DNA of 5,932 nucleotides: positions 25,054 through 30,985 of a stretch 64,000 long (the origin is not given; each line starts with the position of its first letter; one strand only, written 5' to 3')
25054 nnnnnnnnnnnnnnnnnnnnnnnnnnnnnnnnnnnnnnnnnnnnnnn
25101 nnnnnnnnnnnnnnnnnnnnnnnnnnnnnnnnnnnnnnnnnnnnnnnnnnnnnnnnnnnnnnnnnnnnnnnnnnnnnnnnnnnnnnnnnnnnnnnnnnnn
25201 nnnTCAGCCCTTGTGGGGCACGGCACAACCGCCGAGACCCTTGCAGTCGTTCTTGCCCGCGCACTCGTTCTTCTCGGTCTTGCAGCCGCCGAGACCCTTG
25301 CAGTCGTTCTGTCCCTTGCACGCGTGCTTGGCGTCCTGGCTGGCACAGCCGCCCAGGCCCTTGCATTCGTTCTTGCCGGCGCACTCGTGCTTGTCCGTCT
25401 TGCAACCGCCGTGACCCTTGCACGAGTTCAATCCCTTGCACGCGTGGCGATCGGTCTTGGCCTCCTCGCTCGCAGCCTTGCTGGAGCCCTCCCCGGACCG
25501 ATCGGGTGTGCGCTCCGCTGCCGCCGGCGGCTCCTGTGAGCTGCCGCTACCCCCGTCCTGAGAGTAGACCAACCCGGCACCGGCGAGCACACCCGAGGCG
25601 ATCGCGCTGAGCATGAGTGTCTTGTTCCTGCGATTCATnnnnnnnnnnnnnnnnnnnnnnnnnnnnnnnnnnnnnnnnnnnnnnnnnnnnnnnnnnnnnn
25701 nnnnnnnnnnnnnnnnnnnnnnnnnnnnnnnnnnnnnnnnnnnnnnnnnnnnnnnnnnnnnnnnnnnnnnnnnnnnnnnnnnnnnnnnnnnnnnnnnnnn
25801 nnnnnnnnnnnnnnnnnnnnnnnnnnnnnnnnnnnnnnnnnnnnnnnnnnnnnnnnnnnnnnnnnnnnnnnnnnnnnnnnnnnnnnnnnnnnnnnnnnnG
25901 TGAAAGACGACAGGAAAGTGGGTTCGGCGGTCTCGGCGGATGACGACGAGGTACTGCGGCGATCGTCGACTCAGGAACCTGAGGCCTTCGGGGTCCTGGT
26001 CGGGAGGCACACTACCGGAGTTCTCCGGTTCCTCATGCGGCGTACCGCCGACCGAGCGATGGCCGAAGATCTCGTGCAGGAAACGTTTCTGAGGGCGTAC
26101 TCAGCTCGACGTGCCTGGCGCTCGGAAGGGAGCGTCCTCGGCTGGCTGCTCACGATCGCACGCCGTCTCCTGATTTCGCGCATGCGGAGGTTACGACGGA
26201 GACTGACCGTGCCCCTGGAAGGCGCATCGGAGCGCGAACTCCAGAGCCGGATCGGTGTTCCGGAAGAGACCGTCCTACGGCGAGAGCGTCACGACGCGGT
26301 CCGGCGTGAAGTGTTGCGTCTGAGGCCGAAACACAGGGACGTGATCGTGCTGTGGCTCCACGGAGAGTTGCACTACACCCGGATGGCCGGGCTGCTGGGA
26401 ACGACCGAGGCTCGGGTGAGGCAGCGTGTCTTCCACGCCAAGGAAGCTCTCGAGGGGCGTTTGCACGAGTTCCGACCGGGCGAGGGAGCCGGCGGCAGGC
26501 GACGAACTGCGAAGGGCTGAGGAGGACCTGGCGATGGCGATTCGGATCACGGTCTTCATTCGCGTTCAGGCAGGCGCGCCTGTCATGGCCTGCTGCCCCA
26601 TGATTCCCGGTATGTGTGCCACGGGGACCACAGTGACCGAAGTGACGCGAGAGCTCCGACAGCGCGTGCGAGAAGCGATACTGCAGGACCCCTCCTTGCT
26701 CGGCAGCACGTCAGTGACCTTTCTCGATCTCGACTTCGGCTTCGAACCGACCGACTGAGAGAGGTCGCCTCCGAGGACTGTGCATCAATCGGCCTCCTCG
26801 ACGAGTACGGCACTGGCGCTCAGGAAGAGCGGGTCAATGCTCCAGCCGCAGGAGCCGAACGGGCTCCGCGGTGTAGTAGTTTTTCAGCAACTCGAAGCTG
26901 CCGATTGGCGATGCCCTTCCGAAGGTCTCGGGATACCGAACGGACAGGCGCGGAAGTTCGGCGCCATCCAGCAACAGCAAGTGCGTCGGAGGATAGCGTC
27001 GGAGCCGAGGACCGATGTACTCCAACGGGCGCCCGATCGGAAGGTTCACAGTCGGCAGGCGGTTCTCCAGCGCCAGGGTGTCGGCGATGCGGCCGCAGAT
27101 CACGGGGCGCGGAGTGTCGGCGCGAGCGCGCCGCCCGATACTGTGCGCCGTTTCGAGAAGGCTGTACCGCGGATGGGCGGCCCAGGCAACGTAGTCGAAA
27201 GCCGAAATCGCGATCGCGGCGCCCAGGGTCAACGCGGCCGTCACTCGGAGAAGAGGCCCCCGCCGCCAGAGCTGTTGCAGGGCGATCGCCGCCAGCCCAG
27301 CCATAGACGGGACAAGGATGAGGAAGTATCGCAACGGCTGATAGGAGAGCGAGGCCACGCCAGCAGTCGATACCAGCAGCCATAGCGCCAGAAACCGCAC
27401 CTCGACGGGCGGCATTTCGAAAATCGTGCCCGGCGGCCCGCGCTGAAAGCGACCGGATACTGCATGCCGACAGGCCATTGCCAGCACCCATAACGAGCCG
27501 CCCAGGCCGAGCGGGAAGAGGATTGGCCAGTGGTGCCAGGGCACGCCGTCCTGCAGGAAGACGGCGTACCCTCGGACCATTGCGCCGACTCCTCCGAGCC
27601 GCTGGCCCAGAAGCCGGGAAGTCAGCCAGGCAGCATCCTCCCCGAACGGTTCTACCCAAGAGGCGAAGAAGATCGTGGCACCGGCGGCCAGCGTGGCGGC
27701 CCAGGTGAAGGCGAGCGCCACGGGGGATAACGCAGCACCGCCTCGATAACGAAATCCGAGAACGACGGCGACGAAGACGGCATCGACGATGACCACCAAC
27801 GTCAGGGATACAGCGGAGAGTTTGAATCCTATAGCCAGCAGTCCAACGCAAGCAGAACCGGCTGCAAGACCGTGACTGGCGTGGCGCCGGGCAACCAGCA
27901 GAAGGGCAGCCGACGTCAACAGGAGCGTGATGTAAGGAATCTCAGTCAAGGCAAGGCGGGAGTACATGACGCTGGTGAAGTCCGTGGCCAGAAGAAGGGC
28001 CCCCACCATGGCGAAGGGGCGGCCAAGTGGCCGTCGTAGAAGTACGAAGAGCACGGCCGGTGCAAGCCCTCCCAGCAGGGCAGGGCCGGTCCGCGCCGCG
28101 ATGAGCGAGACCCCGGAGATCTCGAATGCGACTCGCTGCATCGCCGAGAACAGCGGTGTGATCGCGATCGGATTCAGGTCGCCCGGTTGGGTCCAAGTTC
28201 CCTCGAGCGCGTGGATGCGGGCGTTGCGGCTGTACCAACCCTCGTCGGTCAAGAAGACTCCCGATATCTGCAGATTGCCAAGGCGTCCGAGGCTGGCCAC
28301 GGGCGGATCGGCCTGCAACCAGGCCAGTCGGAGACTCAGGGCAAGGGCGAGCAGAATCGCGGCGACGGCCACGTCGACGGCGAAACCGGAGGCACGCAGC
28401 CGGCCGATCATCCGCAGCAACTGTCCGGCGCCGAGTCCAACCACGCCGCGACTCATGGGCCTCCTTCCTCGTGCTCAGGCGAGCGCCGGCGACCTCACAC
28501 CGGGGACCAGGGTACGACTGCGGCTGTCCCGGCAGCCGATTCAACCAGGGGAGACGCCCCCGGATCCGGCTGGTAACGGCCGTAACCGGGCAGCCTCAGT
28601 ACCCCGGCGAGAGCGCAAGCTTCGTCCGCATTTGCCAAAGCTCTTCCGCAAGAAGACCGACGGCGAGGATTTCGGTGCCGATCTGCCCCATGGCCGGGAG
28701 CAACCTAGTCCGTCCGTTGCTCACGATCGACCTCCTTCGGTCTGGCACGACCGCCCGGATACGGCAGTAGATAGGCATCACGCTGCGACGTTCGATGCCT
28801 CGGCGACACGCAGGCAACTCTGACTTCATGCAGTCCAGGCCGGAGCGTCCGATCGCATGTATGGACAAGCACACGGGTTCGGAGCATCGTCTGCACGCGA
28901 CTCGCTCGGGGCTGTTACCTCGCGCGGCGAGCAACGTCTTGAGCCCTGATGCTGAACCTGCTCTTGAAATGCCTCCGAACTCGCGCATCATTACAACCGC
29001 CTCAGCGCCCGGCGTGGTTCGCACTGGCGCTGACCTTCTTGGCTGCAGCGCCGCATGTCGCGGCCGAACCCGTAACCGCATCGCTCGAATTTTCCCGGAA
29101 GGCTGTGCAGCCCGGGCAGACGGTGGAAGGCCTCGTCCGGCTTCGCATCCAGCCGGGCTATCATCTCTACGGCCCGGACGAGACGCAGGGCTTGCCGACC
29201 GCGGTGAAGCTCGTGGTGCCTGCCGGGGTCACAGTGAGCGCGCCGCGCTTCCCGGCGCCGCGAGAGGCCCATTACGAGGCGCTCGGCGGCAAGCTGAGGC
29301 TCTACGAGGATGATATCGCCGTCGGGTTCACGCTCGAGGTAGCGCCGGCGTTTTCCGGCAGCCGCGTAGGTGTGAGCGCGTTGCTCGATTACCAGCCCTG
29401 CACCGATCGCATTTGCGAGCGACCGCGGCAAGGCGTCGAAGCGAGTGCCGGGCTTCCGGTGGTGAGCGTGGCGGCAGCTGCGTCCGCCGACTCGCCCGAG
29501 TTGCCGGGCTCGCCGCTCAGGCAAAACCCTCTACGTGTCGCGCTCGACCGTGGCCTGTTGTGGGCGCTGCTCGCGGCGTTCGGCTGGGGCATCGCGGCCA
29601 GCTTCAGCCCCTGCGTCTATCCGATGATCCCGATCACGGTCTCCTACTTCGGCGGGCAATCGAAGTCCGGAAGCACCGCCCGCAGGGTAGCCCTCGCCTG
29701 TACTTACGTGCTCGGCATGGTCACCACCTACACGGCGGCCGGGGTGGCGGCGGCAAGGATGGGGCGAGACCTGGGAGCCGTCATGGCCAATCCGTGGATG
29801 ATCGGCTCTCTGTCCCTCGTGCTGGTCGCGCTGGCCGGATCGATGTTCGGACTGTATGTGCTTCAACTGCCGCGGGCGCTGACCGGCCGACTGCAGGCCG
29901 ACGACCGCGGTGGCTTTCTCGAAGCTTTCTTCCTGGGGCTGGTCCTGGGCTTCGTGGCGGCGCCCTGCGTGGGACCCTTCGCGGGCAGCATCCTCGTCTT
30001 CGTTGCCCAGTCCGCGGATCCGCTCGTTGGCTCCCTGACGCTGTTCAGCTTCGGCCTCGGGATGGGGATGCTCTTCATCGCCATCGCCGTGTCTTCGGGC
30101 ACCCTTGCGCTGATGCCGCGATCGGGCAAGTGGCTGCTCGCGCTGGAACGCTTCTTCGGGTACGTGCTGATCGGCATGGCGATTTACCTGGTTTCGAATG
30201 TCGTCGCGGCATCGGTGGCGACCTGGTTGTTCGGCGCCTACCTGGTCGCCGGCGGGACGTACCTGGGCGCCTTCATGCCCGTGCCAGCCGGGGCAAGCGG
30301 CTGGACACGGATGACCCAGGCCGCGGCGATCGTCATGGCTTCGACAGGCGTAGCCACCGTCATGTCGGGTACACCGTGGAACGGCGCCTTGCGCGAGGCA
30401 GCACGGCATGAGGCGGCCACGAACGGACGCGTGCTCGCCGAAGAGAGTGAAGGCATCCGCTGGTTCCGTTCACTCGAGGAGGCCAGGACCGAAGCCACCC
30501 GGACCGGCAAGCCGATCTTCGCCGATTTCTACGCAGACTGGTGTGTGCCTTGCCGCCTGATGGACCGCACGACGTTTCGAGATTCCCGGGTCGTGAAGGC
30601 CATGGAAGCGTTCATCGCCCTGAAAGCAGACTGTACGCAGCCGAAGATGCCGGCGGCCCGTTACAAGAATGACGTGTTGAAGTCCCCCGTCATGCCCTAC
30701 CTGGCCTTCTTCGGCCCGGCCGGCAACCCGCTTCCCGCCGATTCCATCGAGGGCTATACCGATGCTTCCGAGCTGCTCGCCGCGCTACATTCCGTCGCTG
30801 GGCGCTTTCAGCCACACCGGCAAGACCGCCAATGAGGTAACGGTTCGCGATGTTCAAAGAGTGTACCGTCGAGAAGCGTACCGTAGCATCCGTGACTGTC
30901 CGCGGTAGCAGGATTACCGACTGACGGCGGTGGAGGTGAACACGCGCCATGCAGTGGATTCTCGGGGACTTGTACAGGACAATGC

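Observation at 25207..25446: Perfect in-frame tandem duplication creates the 12-Cys core and several phantom ORFs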

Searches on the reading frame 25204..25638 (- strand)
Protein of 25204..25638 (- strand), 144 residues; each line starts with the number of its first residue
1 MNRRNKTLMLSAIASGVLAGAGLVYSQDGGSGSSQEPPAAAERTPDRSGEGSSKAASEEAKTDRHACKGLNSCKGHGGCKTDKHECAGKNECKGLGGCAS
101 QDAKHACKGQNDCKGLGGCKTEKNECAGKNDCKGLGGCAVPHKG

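Call 4: search_protein_families(library=ncbifam, proteins=[window:25204-25638:-], max_evalue=0.01)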
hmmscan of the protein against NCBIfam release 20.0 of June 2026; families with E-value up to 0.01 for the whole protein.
window:25204-25638:- (144 aa): 1 family
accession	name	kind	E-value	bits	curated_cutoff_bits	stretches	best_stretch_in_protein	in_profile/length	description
NF050166.1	Cu_RiPP_BufA2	equivalog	4.6e-17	62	60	2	53-99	19-65/79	BufA2 family periplasmic bufferin-type metallophore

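Call 5: search_protein_families(library=pfam, proteins=[window:25204-25638:-], max_evalue=0.01)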
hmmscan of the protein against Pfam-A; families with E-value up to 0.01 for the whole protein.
window:25204-25638:- (144 aa): 0 families

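Call 8: find_homologous_proteins(query=window:25204-25638:-, max_evalue=0.001)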
Query window:25204-25638:- (144 aa): 1899 proteins with E <= 0.001 among 3010 candidates; the best 120 are listed.
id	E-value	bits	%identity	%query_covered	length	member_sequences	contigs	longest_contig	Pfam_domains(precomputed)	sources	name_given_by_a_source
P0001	2.1e-37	147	42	99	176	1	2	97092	-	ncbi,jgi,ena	-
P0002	5.7e-33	132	48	94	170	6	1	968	-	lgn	-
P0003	5.3e-32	129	54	100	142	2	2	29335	-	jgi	-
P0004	1.5e-31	128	58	59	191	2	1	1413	-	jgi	jgi:hypothetical protein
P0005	2.3e-31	127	52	98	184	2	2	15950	-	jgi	jgi:hypothetical protein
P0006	3.3e-31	127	51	99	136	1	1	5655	-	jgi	jgi:hypothetical protein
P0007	2.5e-30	124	67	64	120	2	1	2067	-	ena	-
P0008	3.0e-30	123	51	100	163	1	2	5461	-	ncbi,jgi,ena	-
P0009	6.4e-30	122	54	98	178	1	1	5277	-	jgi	jgi:hypothetical protein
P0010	7.1e-30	122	56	58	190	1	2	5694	-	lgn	-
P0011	7.7e-30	122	50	94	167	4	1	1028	-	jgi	jgi:hypothetical protein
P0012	7.9e-30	122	69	61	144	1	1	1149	-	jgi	-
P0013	1.3e-29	121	56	95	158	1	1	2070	-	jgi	jgi:hypothetical protein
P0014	4.4e-29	120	50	99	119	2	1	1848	-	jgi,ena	-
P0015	9.4e-29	119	53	95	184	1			-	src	-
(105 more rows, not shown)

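Call 28: search_solved_structures(query=A1, max_evalue=1)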
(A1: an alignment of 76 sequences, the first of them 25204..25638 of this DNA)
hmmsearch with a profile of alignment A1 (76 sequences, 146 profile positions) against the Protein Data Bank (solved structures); distinct sequences matched with E-value up to 1: 0.

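Call 34: list_cluster_members(proteins=[window:25204-25638:-, window:24230-25093:-, window:23401-24237:-, window:22426-23394:-, window:28949-30835:+, window:21444-22346:-])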
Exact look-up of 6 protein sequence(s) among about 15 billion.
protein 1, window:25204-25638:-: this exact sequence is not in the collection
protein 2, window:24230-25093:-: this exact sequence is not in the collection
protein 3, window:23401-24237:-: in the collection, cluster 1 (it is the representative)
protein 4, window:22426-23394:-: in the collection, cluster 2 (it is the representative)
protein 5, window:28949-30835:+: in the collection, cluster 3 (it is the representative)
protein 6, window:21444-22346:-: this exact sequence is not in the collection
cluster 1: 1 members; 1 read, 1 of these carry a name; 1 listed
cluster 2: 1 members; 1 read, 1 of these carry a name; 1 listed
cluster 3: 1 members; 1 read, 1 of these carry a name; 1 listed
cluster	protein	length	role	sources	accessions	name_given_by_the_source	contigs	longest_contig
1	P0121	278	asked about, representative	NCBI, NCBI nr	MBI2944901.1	MAG: putative DNA-binding domain-containing protein [Candidatus Wallbacteria bacterium] | putative DNA-binding domain-containing protein [Candidatus Wallbacteria bacterium]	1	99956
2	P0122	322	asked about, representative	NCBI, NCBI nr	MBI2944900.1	MAG: serine/threonine protein kinase [Candidatus Wallbacteria bacterium] | serine/threonine protein kinase [Candidatus Wallbacteria bacterium]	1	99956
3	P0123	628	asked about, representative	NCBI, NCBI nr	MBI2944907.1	MAG: thioredoxin family protein [Candidatus Wallbacteria bacterium] | thioredoxin family protein [Candidatus Wallbacteria bacterium]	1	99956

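Call 35: predict_structure(alignment_id=A1)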
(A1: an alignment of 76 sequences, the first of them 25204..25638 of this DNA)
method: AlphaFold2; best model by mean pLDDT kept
length: 144 residues; sequences in the alignment: 76
mean_pLDDT: 48.3   pTM: 0.19
mean pLDDT of the five models: 48.3, 47.2, 46.7, 46.6, 44.8
residues with pLDDT >= 90: 0; 70-90: 0; 50-70: 64; < 50: 80
segments of 3 or more residues with pLDDT < 50: 46-64, 97-114, 116-120, 127-129, 136-144
pLDDT, mean of each block of 10 residues (from residue 1): 52 49 52 55 46 40 46 51 52 48 45 47 49 48 41
secondary structure, 60 per line:
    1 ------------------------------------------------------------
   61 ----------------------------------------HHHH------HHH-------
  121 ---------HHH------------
elements in order: H101-104

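Call 36: find_related_loci(query=window:25204-25638:-, collection=metagenome_contigs, flank=2500)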
Query window:25204-25638:- (144 aa) in metagenome_contigs; peptide patterns used: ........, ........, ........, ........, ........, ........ (x = any residue, [..] = any of these).
600 stretches matched a pattern (row limit reached: there are more); 297 encode a relative of the query (tblastn E <= 1e-3); the best 80 are kept; 80 distinct loci.
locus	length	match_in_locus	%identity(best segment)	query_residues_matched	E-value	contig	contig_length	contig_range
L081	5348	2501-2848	62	23-141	4e-40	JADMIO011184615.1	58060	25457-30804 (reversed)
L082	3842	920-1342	51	1-143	3e-37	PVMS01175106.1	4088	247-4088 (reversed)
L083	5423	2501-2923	51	1-141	2e-36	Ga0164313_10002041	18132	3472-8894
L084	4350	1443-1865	50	1-143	2e-36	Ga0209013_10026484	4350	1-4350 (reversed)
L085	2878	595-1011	50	1-141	6e-36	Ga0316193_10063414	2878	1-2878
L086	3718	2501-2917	51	1-141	1e-35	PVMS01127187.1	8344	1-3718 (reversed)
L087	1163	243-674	48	1-141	4e-36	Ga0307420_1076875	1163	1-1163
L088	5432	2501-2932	48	1-141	9e-35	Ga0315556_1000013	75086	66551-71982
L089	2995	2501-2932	50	1-141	6e-35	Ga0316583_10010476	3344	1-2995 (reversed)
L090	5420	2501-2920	51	1-143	1e-34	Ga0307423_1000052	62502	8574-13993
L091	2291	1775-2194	52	1-143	2e-34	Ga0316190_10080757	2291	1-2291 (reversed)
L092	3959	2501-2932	52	1-144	3e-34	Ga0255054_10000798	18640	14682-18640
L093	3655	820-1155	58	32-143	9e-34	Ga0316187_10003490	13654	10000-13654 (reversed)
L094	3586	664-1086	52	1-143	1e-33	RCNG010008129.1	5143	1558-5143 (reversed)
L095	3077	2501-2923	52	1-143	1e-33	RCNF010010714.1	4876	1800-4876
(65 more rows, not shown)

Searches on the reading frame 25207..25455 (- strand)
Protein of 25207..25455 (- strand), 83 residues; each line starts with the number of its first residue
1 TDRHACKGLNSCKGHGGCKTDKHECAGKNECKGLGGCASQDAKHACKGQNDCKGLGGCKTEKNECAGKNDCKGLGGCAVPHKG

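Call 51: predict_structure(alignment_id=A2)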
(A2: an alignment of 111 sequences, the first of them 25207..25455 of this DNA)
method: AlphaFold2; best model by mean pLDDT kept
length: 83 residues; sequences in the alignment: 111
mean_pLDDT: 43.4   pTM: 0.19
mean pLDDT of the five models: 43.4, 42.4, 41.1, 41.0, 38.9
residues with pLDDT >= 90: 0; 70-90: 0; 50-70: 0; < 50: 83
segments of 3 or more residues with pLDDT < 50: 1-83
pLDDT, mean of each block of 10 residues (from residue 1): 39 42 45 44 44 44 45 44 40
secondary structure, 60 per line:
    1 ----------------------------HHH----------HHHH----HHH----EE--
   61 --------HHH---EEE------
elements in order: H42-45 E75-77

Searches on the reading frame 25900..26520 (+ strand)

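Call 4: search_protein_families(library=ncbifam, proteins=[window:25900-26520:+], max_evalue=0.01)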
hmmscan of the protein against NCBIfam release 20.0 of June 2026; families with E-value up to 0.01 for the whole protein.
window:25900-26520:+ (206 aa): 89 families (the best 25 are shown)
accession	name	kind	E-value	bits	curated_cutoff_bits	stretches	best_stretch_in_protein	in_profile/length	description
NF009166.1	PRK12513.1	equivalog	4.9e-28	98.1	206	1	12-190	6-188/193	RNA polymerase sigma factor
NF009168.0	PRK12515.1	subfamily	1.3e-25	90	236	1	12-189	6-180/189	RNA polymerase sigma factor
TIGR02950.1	SigM_subfam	subfamily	3.1e-23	82.4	147.95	1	36-187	8-157/159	RNA polymerase sigma factor, SigM family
NF007227.0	PRK09645.1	subfamily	1e-21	77.6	202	1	22-190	7-172/177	sigma-70 family RNA polymerase sigma factor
TIGR02952.1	Sig70_famx2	equivalog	3.2e-21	76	206.45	1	19-185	2-167/170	ECF subfamily RNA polymerase sigma factor, BldN family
TIGR02937.1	sigma70-ECF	superfamily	4.1e-21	75.3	42.9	1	29-186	2-163/165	sigma-70 family RNA polymerase sigma factor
NF008888.0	PRK11922.1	equivalog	4.5e-20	72.3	204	1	9-189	11-197/231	RNA polymerase sigma factor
NF007216.0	PRK09638.1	equivalog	4.7e-20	72.1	194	1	13-185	3-171/180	RNA polymerase sigma factor SigY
NF004113.0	PRK05602.1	equivalog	8.1e-19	68.1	208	1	11-188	28-201/211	RNA polymerase sigma factor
NF007223.0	PRK09641.1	equivalog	2.7e-18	66.5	209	1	26-189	16-185/187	RNA polymerase sigma factor SigW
TIGR02989.1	Sig-70_gvs1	subfamily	4.4e-18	65.7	124.55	1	28-184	1-154/158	RNA polymerase sigma-70 factor, Rhodopirellula/Verrucomicrobium family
NF006930.0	PRK09415.1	subfamily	1.2e-17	64.3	198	1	33-190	21-177/179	RNA polymerase factor sigma C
TIGR02948.1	SigW_bacill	equivalog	3.8e-17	63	243.1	1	25-189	15-185/187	RNA polymerase sigma factor SigW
NF007220.0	PRK09639.1-5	equivalog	3.8e-17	62.6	260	1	30-195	5-171/181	RNA polymerase sigma factor SigX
TIGR02939.1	RpoE_Sigma70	equivalog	4.4e-17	62.7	236.15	1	15-189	7-187/190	RNA polymerase sigma factor RpoE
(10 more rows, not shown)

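Call 5: search_protein_families(library=pfam, proteins=[window:25900-26520:+], max_evalue=0.01)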
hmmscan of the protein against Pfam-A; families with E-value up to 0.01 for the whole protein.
window:25900-26520:+ (206 aa): 3 families
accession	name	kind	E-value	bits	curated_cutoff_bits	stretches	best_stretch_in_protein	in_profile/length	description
PF04542.20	Sigma70_r2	-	1.1e-15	57.6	24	1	33-101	1-71/71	Sigma-70 region 2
PF04545.22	Sigma70_r4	-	0.00017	21.4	24.1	1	140-183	4-47/50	Sigma-70, region 4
PF08281.18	Sigma70_r4_2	-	0.00075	19.5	25.7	1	132-184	2-54/54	Sigma-70, region 4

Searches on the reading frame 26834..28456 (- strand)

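Call 24: search_protein_families(library=pfam, proteins=[window:26834-28456:-], max_evalue=0.001)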
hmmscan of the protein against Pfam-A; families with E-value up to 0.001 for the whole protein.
window:26834-28456:- (540 aa): 2 families
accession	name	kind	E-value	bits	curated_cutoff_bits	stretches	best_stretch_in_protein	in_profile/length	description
PF13231.12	PMT_2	-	3.7e-06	27.7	26.1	1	100-224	3-127/160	Dolichyl-phosphate-mannose-protein mannosyltransferase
PF02366.24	PMT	-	1e-05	25.6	22.7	1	114-234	78-196/245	Dolichyl-phosphate-mannose-protein mannosyltransferase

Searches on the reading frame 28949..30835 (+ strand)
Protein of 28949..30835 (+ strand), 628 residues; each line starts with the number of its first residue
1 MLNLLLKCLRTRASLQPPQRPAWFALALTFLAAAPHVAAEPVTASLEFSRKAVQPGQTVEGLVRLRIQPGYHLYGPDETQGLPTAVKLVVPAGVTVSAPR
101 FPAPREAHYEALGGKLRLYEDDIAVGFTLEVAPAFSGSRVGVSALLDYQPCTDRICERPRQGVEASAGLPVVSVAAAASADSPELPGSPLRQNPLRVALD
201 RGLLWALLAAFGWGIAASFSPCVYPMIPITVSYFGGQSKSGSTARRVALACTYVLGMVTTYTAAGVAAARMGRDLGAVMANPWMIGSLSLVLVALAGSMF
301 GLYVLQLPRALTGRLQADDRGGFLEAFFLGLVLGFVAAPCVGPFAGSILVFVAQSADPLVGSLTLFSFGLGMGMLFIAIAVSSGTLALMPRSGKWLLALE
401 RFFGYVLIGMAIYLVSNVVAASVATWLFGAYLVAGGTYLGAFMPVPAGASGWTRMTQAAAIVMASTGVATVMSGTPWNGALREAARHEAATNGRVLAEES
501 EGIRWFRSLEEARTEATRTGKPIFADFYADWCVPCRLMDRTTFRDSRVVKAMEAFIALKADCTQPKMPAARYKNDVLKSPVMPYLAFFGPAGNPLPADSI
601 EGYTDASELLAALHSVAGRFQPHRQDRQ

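Call 24: search_protein_families(library=pfam, proteins=[window:28949-30835:+], max_evalue=0.001)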
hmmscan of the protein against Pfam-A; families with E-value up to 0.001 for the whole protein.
window:28949-30835:+ (628 aa): 7 families
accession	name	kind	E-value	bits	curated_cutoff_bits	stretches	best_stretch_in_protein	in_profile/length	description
PF02683.22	DsbD_TM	-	4.1e-54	183.6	27.1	1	204-419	2-219/219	Cytochrome C biogenesis protein transmembrane domain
PF13899.12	Thioredoxin_7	-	1.6e-13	51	27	1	505-590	2-83/83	Thioredoxin-like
PF11412.14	DsbD_N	-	4.7e-10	40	25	1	48-161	11-112/119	Thiol:disulfide interchange protein DsbD, N-terminal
PF13386.12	DsbD_2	-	1e-07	32.5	24.9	1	210-412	2-198/199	Cytochrome C biogenesis protein transmembrane region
PF03190.21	Thioredox_DsbH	-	6.2e-07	29.9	27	1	495-562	12-80/163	Protein of unknown function, DUF255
PF13098.12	Thioredoxin_2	-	5.1e-06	27.2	27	1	517-613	2-104/104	Thioredoxin-like domain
PF00085.26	Thioredoxin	-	0.00014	22.3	23.5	1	520-612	18-100/103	Thioredoxin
